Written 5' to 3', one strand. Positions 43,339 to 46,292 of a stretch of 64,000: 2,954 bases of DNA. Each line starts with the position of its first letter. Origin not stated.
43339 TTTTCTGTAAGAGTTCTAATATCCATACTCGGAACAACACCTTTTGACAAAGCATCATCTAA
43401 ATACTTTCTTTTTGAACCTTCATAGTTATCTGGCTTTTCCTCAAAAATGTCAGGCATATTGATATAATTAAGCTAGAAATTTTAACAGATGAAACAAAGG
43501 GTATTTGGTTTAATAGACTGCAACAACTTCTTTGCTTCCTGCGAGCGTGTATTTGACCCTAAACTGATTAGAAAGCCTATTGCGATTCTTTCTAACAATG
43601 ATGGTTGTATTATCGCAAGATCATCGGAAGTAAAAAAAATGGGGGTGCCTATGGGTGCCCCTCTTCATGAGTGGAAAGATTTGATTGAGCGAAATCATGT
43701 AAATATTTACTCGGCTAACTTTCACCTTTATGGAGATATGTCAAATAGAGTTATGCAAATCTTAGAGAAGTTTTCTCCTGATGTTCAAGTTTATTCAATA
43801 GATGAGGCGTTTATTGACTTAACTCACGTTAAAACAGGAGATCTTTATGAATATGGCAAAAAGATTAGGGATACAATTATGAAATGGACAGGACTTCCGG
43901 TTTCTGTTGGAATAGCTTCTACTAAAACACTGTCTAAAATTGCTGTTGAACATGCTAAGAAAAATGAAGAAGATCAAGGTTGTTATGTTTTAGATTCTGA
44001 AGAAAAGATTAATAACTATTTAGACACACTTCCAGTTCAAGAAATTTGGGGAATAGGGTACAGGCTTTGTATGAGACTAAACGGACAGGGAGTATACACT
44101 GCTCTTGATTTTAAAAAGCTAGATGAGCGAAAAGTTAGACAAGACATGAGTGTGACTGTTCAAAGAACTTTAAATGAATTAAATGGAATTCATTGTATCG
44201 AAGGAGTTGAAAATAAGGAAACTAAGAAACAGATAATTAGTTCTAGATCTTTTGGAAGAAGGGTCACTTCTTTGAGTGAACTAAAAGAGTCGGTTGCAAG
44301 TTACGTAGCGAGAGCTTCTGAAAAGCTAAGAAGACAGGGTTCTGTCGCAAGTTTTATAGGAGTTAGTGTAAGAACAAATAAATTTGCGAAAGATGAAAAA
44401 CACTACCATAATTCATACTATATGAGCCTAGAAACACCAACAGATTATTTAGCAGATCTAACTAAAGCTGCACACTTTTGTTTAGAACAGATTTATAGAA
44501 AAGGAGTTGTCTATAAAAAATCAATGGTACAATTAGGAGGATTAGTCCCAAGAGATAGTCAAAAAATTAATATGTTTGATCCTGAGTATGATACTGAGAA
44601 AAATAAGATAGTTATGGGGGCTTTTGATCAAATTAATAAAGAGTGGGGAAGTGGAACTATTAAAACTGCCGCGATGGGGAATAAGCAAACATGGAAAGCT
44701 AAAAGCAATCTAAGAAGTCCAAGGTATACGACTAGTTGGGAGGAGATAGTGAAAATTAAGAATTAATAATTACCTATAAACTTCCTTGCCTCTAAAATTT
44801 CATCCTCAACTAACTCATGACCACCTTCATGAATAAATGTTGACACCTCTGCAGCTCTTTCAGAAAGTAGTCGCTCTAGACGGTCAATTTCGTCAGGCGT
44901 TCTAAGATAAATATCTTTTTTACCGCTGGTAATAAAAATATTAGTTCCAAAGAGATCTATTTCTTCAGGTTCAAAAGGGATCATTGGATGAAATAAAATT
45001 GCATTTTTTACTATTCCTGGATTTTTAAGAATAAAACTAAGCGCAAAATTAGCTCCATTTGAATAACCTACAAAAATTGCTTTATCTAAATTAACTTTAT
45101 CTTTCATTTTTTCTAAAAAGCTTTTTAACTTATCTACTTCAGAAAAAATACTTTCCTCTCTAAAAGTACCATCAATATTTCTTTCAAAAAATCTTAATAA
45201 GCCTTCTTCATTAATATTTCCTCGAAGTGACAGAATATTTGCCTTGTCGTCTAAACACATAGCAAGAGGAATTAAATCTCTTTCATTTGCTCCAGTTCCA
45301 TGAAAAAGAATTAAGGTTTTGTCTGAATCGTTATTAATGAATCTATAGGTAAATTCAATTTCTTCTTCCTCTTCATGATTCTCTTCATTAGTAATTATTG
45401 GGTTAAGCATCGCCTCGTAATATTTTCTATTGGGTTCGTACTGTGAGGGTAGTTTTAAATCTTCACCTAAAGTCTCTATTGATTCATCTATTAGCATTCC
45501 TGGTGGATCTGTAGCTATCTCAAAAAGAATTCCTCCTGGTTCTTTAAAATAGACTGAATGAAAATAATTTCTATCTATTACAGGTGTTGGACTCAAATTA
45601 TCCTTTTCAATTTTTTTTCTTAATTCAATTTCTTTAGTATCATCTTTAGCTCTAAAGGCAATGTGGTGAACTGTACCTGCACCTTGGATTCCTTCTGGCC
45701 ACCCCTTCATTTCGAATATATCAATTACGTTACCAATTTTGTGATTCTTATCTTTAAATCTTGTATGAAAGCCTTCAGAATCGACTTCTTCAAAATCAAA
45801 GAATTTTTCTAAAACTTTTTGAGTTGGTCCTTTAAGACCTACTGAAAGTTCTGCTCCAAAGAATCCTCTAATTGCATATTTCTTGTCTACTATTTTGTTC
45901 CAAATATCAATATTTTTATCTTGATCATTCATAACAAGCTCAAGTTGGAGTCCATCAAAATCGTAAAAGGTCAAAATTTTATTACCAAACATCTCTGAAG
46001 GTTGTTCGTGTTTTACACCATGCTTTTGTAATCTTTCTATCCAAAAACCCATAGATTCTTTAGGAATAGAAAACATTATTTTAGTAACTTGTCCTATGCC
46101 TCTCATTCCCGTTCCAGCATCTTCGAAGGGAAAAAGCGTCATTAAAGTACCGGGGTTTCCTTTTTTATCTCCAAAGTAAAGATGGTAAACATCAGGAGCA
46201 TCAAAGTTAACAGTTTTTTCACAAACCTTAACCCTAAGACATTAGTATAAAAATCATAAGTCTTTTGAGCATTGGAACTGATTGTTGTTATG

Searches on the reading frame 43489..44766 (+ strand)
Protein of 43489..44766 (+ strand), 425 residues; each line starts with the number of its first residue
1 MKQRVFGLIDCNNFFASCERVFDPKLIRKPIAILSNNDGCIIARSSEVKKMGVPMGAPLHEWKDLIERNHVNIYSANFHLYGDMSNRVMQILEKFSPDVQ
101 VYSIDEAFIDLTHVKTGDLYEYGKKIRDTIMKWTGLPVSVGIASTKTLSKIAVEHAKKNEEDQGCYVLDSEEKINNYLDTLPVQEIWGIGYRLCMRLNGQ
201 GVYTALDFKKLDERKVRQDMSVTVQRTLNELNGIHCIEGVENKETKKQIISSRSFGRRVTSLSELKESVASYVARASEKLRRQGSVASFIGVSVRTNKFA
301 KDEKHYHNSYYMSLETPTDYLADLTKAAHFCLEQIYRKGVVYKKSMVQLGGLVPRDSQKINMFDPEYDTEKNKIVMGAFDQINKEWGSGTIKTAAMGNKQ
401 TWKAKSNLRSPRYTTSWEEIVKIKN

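Call 46: search_protein_families(library=pfam, proteins=[window:43489-44766:+], max_evalue=0.0001)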
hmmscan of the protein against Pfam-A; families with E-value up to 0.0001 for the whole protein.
window:43489-44766:+ (425 aa): 3 families
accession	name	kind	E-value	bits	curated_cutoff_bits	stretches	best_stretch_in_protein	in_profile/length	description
PF00817.25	IMS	-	5.6e-40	137.1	23.2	1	9-153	1-147/148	impB/mucB/samB family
PF11799.13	IMS_C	-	2.1e-20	73.6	20.7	1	246-361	1-108/109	impB/mucB/samB family C-terminal domain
PF13438.11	DUF4113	-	3e-18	66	24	1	375-423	3-51/51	Domain of unknown function (DUF4113)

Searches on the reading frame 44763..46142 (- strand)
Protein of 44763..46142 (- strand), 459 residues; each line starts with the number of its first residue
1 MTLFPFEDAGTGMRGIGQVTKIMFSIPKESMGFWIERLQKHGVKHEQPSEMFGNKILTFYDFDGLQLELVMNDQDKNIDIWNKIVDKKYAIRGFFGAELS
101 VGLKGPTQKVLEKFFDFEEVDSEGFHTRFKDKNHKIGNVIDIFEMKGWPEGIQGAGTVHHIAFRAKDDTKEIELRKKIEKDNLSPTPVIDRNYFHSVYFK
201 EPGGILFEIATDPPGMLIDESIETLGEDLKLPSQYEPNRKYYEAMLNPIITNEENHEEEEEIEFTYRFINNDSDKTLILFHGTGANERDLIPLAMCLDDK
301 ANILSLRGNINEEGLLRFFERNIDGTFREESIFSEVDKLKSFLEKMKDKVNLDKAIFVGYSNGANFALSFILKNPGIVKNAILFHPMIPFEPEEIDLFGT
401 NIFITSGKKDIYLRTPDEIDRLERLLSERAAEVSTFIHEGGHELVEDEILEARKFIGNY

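Call 46: search_protein_families(library=pfam, proteins=[window:44763-46142:-], max_evalue=0.0001)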
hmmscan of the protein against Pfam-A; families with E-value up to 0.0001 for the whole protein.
window:44763-46142:- (459 aa): 2 families
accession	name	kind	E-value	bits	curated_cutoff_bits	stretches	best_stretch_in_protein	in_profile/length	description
PF00903.31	Glyoxalase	-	1.3e-06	29.2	20.6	0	112-209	41-121/121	Glyoxalase/Bleomycin resistance protein/Dioxygenase superfamily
PF01738.24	DLH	-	1.6e-05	25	21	1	343-440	88-183/217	Dienelactone hydrolase family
